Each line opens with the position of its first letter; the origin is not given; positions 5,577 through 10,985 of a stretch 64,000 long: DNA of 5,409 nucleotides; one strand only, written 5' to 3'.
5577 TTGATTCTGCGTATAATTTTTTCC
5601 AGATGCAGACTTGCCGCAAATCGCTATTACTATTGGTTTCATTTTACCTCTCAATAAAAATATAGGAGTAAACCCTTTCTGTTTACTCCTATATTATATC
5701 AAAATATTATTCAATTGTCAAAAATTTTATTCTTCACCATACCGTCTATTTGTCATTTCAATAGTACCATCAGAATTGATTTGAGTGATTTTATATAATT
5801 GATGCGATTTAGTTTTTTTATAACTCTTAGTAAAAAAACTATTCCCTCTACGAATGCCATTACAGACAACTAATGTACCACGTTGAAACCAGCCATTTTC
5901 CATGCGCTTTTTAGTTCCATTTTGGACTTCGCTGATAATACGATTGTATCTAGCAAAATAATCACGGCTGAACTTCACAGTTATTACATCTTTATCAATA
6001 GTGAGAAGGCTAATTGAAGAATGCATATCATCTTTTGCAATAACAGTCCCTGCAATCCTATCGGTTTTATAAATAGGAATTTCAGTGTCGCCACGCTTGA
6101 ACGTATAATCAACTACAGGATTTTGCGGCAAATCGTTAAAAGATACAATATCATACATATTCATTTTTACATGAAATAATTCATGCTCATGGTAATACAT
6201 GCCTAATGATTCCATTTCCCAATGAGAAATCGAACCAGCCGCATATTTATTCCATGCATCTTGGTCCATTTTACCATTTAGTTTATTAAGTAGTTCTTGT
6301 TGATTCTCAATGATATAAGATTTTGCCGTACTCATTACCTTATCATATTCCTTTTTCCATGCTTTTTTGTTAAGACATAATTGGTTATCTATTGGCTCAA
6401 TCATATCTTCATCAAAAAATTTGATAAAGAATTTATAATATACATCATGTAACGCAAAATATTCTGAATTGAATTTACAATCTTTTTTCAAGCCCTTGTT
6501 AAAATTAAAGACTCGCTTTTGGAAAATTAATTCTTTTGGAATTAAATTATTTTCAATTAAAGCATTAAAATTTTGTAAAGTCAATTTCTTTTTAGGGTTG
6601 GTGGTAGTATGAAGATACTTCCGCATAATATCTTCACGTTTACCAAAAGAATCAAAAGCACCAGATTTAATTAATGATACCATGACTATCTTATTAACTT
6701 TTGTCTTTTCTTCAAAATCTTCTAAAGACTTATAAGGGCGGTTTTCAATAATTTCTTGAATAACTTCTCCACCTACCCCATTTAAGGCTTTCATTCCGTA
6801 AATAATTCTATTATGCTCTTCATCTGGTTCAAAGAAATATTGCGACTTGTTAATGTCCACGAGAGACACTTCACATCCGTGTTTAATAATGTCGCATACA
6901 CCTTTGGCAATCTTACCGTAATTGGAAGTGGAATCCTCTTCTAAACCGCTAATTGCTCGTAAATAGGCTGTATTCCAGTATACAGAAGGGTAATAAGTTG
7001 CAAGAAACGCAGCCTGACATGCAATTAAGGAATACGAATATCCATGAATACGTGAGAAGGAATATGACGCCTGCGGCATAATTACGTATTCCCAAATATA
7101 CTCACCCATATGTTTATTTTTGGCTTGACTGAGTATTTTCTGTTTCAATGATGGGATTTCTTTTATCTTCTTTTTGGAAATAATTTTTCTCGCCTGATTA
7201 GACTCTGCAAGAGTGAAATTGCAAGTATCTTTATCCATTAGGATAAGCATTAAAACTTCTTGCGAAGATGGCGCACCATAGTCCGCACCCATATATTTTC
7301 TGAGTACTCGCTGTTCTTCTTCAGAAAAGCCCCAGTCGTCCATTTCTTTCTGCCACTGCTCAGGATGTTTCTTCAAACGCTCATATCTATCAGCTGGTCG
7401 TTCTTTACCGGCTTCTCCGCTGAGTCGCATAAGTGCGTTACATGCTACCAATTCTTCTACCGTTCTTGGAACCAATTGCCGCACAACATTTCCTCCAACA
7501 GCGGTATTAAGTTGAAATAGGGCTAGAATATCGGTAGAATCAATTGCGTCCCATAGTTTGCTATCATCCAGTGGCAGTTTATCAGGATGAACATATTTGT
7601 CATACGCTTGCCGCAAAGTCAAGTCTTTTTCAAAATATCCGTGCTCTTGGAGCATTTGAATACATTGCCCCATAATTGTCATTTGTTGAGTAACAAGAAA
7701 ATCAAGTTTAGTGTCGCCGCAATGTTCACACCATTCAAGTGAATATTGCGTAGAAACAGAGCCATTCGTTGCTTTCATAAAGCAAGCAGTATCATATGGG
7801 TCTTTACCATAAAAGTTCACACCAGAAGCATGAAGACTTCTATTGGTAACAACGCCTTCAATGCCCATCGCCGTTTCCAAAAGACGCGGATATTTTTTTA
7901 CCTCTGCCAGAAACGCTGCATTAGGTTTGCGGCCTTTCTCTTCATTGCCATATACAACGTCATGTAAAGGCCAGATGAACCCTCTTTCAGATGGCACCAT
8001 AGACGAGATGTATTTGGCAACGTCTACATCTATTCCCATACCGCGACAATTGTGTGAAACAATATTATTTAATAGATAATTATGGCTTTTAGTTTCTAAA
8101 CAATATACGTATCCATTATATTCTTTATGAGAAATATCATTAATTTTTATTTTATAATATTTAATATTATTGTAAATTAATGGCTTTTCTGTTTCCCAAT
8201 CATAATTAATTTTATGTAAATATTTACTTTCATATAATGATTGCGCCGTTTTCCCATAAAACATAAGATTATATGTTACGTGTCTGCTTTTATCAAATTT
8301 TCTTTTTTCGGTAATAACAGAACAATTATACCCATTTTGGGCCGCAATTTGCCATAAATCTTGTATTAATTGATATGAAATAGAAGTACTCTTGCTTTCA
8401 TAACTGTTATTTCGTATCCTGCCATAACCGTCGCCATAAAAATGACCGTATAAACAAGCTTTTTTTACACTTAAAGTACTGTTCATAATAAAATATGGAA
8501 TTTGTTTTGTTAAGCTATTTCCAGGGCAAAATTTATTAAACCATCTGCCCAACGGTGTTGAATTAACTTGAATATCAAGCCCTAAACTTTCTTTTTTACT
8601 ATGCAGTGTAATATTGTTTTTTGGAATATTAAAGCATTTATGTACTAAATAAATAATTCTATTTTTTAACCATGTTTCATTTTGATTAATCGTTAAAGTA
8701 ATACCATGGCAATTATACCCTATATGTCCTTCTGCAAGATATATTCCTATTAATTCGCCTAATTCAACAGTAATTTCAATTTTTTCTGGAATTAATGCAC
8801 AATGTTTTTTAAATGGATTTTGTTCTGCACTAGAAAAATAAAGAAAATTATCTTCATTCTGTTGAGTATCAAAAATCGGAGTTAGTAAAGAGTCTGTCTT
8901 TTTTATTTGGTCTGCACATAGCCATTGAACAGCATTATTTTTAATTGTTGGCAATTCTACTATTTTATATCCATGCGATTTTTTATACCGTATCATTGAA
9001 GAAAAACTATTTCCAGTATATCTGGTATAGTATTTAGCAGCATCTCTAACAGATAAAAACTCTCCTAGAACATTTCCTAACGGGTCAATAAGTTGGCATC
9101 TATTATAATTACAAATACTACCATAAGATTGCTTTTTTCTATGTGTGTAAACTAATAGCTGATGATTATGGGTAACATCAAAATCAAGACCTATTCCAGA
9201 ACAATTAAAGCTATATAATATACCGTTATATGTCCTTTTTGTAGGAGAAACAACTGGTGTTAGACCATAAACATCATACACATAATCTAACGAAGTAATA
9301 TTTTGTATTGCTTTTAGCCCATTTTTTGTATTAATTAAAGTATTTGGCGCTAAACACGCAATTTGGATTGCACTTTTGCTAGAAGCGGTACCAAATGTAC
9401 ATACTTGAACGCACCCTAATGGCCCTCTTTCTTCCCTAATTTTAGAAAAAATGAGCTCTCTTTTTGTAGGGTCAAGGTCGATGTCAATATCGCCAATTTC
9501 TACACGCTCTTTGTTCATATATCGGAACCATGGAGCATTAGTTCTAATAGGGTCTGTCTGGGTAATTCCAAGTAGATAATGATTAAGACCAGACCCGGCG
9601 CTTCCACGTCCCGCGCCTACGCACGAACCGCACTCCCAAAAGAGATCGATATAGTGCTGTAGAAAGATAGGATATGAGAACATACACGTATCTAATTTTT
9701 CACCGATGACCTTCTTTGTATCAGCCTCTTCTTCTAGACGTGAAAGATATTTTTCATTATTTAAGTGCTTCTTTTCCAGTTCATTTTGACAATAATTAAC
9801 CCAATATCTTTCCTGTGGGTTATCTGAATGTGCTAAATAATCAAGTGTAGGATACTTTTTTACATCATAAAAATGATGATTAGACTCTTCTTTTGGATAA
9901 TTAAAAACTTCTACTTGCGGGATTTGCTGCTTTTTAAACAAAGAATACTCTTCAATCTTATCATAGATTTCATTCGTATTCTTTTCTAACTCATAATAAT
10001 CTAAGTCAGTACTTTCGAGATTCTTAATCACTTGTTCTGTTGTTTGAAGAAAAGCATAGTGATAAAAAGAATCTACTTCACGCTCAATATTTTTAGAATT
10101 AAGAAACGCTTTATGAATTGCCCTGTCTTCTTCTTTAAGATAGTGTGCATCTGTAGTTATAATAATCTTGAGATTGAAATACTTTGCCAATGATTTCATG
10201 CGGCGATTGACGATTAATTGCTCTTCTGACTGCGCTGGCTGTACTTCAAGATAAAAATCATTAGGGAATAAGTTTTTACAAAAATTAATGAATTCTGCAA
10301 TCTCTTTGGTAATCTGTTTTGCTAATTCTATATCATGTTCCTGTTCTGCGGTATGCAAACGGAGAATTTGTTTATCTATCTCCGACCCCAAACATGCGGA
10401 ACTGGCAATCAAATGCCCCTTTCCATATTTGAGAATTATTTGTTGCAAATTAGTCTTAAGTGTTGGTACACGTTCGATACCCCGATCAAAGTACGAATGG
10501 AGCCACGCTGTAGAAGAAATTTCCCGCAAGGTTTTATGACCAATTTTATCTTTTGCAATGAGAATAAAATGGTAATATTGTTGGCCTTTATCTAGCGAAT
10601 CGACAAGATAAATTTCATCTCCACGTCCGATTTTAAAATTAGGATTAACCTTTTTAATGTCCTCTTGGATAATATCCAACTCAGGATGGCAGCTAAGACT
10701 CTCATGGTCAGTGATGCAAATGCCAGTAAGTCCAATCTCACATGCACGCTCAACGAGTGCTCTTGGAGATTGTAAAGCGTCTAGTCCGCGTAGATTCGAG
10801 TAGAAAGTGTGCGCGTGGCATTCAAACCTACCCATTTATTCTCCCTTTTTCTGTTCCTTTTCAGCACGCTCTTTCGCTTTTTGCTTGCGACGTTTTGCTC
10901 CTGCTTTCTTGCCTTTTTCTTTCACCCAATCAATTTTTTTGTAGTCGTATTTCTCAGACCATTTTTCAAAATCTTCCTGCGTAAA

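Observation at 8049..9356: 436-aa intein with a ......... homing endonuclease in the replicative DnaE-type polymerase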

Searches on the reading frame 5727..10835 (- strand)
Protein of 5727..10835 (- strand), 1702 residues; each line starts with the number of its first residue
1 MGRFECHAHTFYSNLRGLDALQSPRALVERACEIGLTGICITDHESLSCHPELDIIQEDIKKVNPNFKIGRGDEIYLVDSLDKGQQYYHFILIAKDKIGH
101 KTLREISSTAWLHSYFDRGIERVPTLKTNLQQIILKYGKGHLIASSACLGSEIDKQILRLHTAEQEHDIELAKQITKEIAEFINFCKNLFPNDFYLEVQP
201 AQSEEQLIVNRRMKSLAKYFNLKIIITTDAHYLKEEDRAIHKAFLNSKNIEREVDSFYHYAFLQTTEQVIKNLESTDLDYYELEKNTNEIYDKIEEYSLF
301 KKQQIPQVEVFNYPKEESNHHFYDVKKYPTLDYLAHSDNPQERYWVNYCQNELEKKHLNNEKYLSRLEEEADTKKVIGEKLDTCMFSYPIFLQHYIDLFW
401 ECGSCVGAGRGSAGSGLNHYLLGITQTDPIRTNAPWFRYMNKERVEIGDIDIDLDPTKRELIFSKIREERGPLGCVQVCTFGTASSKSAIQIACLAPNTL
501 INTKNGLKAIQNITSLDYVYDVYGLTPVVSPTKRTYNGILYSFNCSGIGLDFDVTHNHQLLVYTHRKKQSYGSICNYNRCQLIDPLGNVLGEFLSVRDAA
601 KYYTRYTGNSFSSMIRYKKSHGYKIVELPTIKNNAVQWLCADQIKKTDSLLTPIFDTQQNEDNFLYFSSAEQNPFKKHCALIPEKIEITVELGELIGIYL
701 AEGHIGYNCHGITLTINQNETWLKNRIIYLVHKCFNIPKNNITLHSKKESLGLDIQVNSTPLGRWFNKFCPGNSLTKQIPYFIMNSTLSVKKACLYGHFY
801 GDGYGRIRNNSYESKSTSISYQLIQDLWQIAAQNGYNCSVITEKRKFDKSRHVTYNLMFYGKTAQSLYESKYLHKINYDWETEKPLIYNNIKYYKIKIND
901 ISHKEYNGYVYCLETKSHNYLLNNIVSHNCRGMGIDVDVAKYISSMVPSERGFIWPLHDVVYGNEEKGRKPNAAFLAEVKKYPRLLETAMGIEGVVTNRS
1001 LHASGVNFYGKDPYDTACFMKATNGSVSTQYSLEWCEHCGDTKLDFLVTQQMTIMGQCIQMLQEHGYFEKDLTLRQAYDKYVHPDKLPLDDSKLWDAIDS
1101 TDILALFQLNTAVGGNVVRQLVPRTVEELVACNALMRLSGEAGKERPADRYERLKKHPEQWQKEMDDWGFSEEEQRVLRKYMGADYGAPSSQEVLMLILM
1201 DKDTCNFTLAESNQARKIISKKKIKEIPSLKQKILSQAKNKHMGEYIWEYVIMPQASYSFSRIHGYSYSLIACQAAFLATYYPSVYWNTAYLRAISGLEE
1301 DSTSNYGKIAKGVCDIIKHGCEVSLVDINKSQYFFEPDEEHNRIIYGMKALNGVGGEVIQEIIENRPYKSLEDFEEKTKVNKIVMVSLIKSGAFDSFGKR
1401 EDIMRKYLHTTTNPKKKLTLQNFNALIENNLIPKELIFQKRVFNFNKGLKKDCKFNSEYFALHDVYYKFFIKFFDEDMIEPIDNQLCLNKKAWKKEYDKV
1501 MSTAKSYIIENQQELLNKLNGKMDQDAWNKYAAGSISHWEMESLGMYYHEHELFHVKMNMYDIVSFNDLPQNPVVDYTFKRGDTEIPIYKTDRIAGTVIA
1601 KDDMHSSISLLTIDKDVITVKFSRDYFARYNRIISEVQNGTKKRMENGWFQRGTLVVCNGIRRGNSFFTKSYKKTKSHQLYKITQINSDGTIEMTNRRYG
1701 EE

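Call 4: search_protein_families(library=pfam, proteins=[window:5727-10835:-], max_evalue=1)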
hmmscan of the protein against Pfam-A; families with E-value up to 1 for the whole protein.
window:5727-10835:- (1702 aa): 6 families
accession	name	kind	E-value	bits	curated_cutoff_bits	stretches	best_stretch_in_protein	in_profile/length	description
PF07733.18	DNA_pol3_alpha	-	1.3e-35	123.7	23.9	2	347-492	5-146/260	Bacterial DNA polymerase III alpha NTPase domain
PF17657.6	DNA_pol3_finger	-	4.9e-20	72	22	1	1075-1241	13-165/166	Bacterial DNA polymerase III alpha subunit finger domain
PF02811.25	PHP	-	1.4e-19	71.5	26.4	1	6-200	2-163/164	PHP domain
PF14579.12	HHH_6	-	2.4e-19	69.7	25.6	1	1320-1400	1-86/90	Helix-hairpin-helix motif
PF14890.11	Intein_splicing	-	5.6e-08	33.2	35.8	1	635-929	75-155/155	Intein splicing domain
PF00462.30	Glutaredoxin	-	0.64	10.7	22.9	0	273-310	19-55/60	Glutaredoxin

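Call 5: search_protein_families(library=ncbifam, proteins=[window:5727-10835:-], max_evalue=1)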
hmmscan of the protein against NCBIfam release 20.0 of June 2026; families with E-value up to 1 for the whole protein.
window:5727-10835:- (1702 aa): 18 families
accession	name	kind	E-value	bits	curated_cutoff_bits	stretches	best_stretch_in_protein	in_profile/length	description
TIGR00594.1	polc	superfamily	9.7e-114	381.4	434.35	2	930-1411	445-895/1022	DNA polymerase III subunit alpha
NF004226.0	PRK05673.1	equivalog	6.6e-109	365.4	1002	2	929-1413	447-900/1146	DNA polymerase III subunit alpha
NF005298.0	PRK06826.1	equivalog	6.4e-96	322.2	1260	2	6-491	8-440/1151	DNA polymerase III subunit alpha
NF005617.0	PRK07374.1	equivalog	4.5e-88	296.4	1653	2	4-490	4-450/1170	DNA polymerase III subunit alpha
NF005377.0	PRK06920.1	equivalog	2e-68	231.2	1806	2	930-1408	428-870/1108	DNA polymerase III subunit alpha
NF007079.0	PRK09532.1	equivalog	4.8e-62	210.3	1525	2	5-490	5-448/876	DNA polymerase III subunit alpha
NF005582.0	PRK07279.1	equivalog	3.2e-53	181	1279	2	978-1404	424-812/1033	DNA polymerase III subunit alpha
NF004550.0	PRK05898.1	equivalog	1.8e-51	175.4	1182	2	930-1452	379-848/971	DNA polymerase III subunit alpha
NF005516.0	PRK07135.1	equivalog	4.3e-48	164.2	1084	2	978-1456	417-869/974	DNA polymerase III DnaE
NF004225.0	PRK05672.1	subfamily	2.1e-42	145.3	939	2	5-490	8-433/1047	error-prone DNA polymerase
TIGR01405.1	polC_Gram_pos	equivalog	5.2e-21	74.1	1043.45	3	85-309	378-592/1211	DNA polymerase III subunit alpha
NF001688.0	PRK00448.1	equivalog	1.3e-20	72.7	873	3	85-303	612-820/1445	PolC-type DNA polymerase III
NF005616.0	PRK07373.1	equivalog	8.4e-16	57.5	646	1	1256-1401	34-176/449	DNA polymerase III subunit alpha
NF011491.0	PRK14898.1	equivalog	9.6e-10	37.1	783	1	677-831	230-375/860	DNA-directed RNA polymerase subunit A''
NF011418.0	PRK14845.1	equivalog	9.8e-06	23.6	756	1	889-930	436-475/1049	translation initiation factor IF-2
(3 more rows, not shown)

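Call 6: search_protein_families(library=phrogs, proteins=[window:5727-10835:-], max_evalue=0.01)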
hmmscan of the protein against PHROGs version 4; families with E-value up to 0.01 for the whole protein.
window:5727-10835:- (1702 aa): 8 families
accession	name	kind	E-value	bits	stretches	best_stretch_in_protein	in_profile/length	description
phrog_405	-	DNA, RNA and nucleotide metabolism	5.9e-203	677.9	2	924-1682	483-1090/1190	DNA polymerase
phrog_12219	-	DNA, RNA and nucleotide metabolism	2.2e-156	523.4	2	925-1677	43-805/823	DNA polymerase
phrog_7513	-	unknown function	3.7e-109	366.6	1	1-447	9-451/461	-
phrog_20695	-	DNA, RNA and nucleotide metabolism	1.1e-105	355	1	1278-1698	6-438/440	DNA binding protein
phrog_21652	-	DNA, RNA and nucleotide metabolism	1.5e-83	282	2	927-1253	115-444/476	DNA polymerase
phrog_11165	-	DNA, RNA and nucleotide metabolism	2.8e-40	139.1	2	978-1379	209-588/782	DNA polymerase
phrog_13169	-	DNA, RNA and nucleotide metabolism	3.3e-07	30.5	1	184-434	158-403/463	DNA polymerase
phrog_4335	-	unknown function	6.2e-07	29.9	1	1233-1366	7-129/421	-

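Call 27: find_related_loci(query=window:5727-10835:-, collection=viral_contigs, flank=3000)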
Query window:5727-10835:- (1702 aa) in viral_contigs; peptide patterns used: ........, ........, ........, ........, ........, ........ (x = any residue, [..] = any of these).
13 stretches matched a pattern; 5 encode a relative of the query (tblastn E <= 1e-3); 5 distinct loci.
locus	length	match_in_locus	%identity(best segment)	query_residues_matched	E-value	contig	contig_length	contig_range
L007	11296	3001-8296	70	1-1702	0e+0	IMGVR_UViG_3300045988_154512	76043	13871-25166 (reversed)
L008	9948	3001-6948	42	4-1702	0e+0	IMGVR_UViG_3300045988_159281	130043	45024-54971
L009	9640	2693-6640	42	4-1702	0e+0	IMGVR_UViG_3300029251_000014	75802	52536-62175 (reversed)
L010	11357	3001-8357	75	7-1702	0e+0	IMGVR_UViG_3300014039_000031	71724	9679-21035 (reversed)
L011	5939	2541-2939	34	1256-1395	3e-13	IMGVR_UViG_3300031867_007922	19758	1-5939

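Call 97: find_related_loci(query=window:5727-10835:-, collection=genome_contigs, flank=2000)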
Query window:5727-10835:- (1702 aa) in genome_contigs; peptide patterns used: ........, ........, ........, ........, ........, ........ (x = any residue, [..] = any of these).
32 stretches matched a pattern; 3 encode a relative of the query (tblastn E <= 1e-3); 3 distinct loci.
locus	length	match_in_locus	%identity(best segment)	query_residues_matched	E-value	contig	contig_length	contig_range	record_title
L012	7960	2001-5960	49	3-1702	0e+0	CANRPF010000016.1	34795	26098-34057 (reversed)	MAG: uncultured Bacilli bacterium isolate Lapin-019__bin41 genome assembly, contig: Lapin-019__NODE_684_length_34795_cov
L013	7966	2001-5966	46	3-1702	0e+0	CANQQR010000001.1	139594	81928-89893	MAG: uncultured Bacilli bacterium isolate Lapin-008__bin6 genome assembly, contig: Lapin-008__NODE_103_length_139594_cov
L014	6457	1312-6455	53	3-1672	6e-162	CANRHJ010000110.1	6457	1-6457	MAG: Candidatus Gastranaerophilales bacterium isolate Lapin-020__bin67 genome assembly, contig: Lapin-020__NODE_18273_le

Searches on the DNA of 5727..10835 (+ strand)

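Call 8: search_dna_similar(query=window:5727-10835:+, collection=phages, mode=near, max_rows=30)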
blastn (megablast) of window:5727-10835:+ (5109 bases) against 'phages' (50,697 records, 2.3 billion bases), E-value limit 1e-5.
No match.
